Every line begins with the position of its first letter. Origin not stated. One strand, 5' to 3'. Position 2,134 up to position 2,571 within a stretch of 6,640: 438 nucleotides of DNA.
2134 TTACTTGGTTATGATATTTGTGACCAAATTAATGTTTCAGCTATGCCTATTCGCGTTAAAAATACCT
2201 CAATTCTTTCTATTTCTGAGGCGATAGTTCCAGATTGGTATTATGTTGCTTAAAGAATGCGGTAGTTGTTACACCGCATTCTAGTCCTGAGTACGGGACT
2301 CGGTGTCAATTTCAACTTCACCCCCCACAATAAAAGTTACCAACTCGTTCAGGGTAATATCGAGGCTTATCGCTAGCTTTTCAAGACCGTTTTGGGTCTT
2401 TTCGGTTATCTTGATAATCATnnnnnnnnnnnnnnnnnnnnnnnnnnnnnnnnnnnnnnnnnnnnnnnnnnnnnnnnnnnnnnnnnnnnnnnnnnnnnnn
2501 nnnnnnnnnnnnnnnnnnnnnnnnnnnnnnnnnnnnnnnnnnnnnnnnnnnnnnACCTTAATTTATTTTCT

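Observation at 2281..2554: Antisense pair of overlapping ribbon-helix-helix-like genes between gene II and gene V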

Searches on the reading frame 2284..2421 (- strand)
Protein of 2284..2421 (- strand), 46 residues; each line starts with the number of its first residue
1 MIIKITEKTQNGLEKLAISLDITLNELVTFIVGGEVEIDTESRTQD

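Call 5: search_protein_families(library=pfam, proteins=[window:2284-2421:-], max_evalue=10)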
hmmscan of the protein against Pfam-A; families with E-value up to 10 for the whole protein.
seq(46 aa): 0 families

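Call 6: search_protein_families(library=phrogs, proteins=[window:2284-2421:-], max_evalue=10)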
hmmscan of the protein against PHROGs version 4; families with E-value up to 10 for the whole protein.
seq(46 aa): 0 families

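Call 7: search_protein_families(library=ncbifam, proteins=[window:2284-2421:-], max_evalue=10)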
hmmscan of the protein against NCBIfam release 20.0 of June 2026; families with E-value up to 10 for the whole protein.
seq(46 aa): 0 families

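Call 10: search_dna_similar(query=window:2284-2421:-, collection=phages, mode=protein, max_evalue=10, max_rows=30)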
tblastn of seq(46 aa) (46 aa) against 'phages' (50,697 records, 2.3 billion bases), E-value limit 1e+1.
No match.

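Call 16: find_homologous_proteins(query=window:2284-2421:-, max_evalue=1)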
Query seq(46 aa): no candidate shares three 5-residue words with the query. No homologue found.

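Call 33: search_solved_structures(query=window:2284-2421:-, max_evalue=10, show_alignments=3)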
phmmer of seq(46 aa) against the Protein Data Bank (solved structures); distinct sequences matched with E-value up to 10: 0.

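Call 37: predict_structure(protein=window:2284-2421:-)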
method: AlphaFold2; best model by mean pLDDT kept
length: 46 residues; sequences in the alignment: 1
mean_pLDDT: 87.3   pTM: 0.60
mean pLDDT of the five models: 87.3, 78.4, 75.8, 62.2, 61.7
residues with pLDDT >= 90: 24; 70-90: 19; 50-70: 2; < 50: 1
segments of 3 or more residues with pLDDT < 50: none
pLDDT, mean of each block of 10 residues (from residue 1): 88 96 93 86 67
secondary structure, 60 per line:
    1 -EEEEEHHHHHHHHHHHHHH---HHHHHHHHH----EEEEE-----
elements in order: E2-6 H7-20 H24-32 E37-41

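Call 46: fold_search(model_id=the predicted structure, library=pdb)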
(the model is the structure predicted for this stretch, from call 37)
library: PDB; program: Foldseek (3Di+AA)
matches with E <= 10: 158; with E <= 0.001: 0
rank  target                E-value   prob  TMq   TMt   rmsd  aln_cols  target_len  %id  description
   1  3lki_A                5.8e-01  0.35  0.41  0.10   3.8        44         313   16  Crystal Structure of Fructokinase with bound ATP from Xylella fastidiosa (released 2010-03-09)
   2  3ljs_B                7.2e-01  0.33  0.42  0.10   3.8        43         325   16  Crystal structure of Fructokinase from Xylella fastidiosa (released 2010-03-09)
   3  3ljs_A                7.7e-01  0.30  0.41  0.10   3.8        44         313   16  Crystal structure of Fructokinase from Xylella fastidiosa (released 2010-03-09)
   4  3lki_B                1.2e+00  0.23  0.42  0.10   3.7        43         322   16  Crystal Structure of Fructokinase with bound ATP from Xylella fastidiosa (released 2010-03-09)
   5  1bjp_C                1.6e+00  0.09  0.33  0.27   7.5        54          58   20  CRYSTAL STRUCTURE OF 4-OXALOCROTONATE TAUTOMERASE INACTIVATED BY 2-OXO-3-PENTYNOATE AT 2.4 ANGSTROMS RESOLUTION (released 1998-12-02)
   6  1bjp_D                1.9e+00  0.08  0.33  0.26   7.6        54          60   20  CRYSTAL STRUCTURE OF 4-OXALOCROTONATE TAUTOMERASE INACTIVATED BY 2-OXO-3-PENTYNOATE AT 2.4 ANGSTROMS RESOLUTION (released 1998-12-02)
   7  8ppk_H                2.2e+00  0.14  0.40  0.14   3.8        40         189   12  Bat-Hp-CoV Nsp1 and eIF1 bound to the human 40S small ribosomal subunit (released 2023-10-18)
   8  7mq8_L7               2.2e+00  0.13  0.40  0.17   4.1        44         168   14  Cryo-EM structure of the human SSU processome, state pre-A1 (released 2021-09-22)
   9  4x1c_G                2.2e+00  0.08  0.32  0.25   7.1        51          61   22  Crystal structure of 4-OT from Pseudomonas putida mt-2 with an enamine adduct on the N-terminal proline at 1.7 Angstro (released 2015-03-11)
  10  4x1c_B                2.2e+00  0.08  0.33  0.28   7.6        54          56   20  Crystal structure of 4-OT from Pseudomonas putida mt-2 with an enamine adduct on the N-terminal proline at 1.7 Angstro (released 2015-03-11)
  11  9y42_HH               2.4e+00  0.15  0.43  0.15   3.7        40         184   12  Structure of naked mole-rat ribosome with P/E tRNA and eEF2 (rotated) (released 2026-02-18)
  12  4x1c_A                2.4e+00  0.08  0.33  0.27   7.6        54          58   20  Crystal structure of 4-OT from Pseudomonas putida mt-2 with an enamine adduct on the N-terminal proline at 1.7 Angstro (released 2015-03-11)
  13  5clo_J                2.4e+00  0.08  0.33  0.27   7.5        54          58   20  Crystal structure of a 4-oxalocrotonate tautomerase mutant in complex with nitrostyrene at 2.3 Angstrom (released 2016-03-09)
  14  2rbf_A                2.6e+00  0.69  0.68  0.70   0.8        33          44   21  Structure of the ribbon-helix-helix domain of Escherichia coli PutA (PutA52) complexed with operator DNA (O2) (released 2008-07-29)
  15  2j49                  2.6e+00  0.23  0.52  0.21   4.7        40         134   12  Crystal structure of yeast TAF5 N-terminal domain (released 2007-04-10)
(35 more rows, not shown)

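Call 61: search_solved_structures(query=A4, max_evalue=10, show_alignments=4)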
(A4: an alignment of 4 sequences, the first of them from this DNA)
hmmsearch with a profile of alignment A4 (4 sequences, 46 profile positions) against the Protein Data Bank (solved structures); distinct sequences matched with E-value up to 10: 5.
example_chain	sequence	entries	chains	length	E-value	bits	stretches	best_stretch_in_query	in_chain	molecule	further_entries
2mwi_A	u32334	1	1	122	0.3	14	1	20-40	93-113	Deoxynucleotidyltransferase terminal-interacting protein 1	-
4li2_A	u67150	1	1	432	0.42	13.5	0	12-26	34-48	Leucine-rich repeat-containing G-protein coupled receptor 4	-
4li1_B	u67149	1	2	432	0.42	13.5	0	12-26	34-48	Leucine-rich repeat-containing G-protein coupled receptor 4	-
1jmv_A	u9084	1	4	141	0.61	13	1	5-26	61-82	Universal Stress Protein A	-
9r4i_C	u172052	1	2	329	2.1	11.3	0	20-39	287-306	Deoxynucleotidyltransferase terminal-interacting protein 1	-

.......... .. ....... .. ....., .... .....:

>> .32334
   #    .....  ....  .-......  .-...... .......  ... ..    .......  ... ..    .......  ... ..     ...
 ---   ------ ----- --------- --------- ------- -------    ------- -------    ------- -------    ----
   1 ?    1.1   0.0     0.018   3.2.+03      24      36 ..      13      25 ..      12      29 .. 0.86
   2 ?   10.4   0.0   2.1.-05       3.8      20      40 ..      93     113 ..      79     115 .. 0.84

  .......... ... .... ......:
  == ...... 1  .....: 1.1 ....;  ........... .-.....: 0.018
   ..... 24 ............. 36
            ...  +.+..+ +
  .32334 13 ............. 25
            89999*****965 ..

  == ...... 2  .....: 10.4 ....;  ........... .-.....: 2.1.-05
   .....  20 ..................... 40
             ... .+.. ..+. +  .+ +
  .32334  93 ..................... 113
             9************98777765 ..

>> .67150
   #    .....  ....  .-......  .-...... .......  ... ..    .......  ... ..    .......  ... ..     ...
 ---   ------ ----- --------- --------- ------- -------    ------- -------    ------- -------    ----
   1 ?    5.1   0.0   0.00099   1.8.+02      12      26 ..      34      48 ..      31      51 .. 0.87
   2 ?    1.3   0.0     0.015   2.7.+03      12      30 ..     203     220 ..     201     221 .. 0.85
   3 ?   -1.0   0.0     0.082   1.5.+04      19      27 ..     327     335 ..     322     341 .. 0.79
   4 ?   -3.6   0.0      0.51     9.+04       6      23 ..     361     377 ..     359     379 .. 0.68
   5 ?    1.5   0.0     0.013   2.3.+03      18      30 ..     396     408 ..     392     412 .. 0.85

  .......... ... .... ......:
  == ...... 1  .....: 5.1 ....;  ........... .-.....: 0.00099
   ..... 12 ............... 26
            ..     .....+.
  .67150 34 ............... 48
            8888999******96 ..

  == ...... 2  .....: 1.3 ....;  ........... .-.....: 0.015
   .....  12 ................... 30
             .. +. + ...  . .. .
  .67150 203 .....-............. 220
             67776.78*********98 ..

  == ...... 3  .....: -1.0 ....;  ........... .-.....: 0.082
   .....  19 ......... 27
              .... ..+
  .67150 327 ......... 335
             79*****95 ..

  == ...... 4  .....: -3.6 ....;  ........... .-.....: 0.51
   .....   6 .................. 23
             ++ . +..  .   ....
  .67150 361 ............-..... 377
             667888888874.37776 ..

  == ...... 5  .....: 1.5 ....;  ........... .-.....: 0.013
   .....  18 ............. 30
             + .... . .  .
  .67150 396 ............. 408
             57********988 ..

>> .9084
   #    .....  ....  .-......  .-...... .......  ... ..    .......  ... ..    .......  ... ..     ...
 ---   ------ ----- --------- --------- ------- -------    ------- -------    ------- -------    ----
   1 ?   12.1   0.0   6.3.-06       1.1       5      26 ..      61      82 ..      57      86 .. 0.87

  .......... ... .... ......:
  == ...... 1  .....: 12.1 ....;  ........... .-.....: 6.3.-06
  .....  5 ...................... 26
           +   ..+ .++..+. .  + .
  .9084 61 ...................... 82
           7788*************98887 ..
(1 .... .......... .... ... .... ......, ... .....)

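Call 64: search_protein_families(library=pfam, alignment_id=A4, max_evalue=10)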
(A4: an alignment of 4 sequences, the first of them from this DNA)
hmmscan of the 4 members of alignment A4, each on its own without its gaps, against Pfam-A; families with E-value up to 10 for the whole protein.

A. member 1, seq(46 aa): 0 families

B. families by the number of members that match (of 4 scanned): 1 family
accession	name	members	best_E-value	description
PF21220.3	RecQ-1-like_HTH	1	0.076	RecQ-1-like, helix-turn-helix domain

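Call 80: fold_search(model_id=the predicted structure, library=viral)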
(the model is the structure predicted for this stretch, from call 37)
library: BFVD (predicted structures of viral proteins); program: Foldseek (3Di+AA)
matches with E <= 10: 195; with E <= 0.001: 0
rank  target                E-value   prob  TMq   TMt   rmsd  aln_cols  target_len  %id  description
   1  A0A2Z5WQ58            1.2e+00  0.85  0.66  0.21   2.5        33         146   21  (no name in the UniProt tables at hand)
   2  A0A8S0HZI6            1.5e+00  0.06  0.26  0.08   6.8        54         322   15  (no name in the UniProt tables at hand)
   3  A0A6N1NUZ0            1.6e+00  0.25  0.48  0.50   3.6        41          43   15  Putative ORFan [Tupanvirus deep ocean]
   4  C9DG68                1.8e+00  0.69  0.62  0.39   1.0        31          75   19  Uncharacterized protein [Delftia phage PhiW-14]
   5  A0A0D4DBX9            1.8e+00  0.18  0.43  0.39   6.8        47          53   13  Uncharacterized protein [Vibrio phage ValKK3]
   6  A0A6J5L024            2.1e+00  0.63  0.63  0.27   1.0        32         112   19  Uncharacterized protein [uncultured Caudovirales phage]
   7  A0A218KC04            2.1e+00  0.07  0.25  0.15   8.1        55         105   11  Uncharacterized protein [Bacillus phage PBC2]
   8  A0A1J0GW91            2.2e+00  0.72  0.65  0.41   0.7        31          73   26  Ribbon-helix-helix protein CopG domain-containing protein [Streptomyces phage BRock]
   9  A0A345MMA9            2.4e+00  0.60  0.61  0.19   0.8        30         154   20  (no name in the UniProt tables at hand)
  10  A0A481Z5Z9            2.4e+00  0.08  0.32  0.12   7.8        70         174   14  Ras family GTPase [Pithovirus LCPAC202]
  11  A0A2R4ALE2            2.6e+00  0.60  0.63  0.66   0.8        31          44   22  (no name in the UniProt tables at hand)
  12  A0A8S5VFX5            2.6e+00  0.51  0.64  0.53   1.1        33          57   15  ParG (Fragment) [Siphoviridae sp. ctNHj22]
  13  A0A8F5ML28            2.8e+00  0.63  0.64  0.63   0.7        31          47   22  Ribbon-helix-helix protein CopG domain-containing protein [Microvirus mar32]
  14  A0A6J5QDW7            2.8e+00  0.18  0.51  0.05   4.3        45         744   11  Terminase RNaseH-like domain containing protein [uncultured Caudovirales phage]
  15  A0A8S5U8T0            2.8e+00  0.05  0.33  0.25   5.9        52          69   10  Uncharacterized protein [Siphoviridae sp. ctnMR5]
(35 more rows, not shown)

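Call 92: search_protein_families(library=padloc, proteins=[window:2284-2421:-], max_evalue=10)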
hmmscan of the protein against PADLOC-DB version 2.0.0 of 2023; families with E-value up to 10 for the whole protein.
seq(46 aa): 0 families
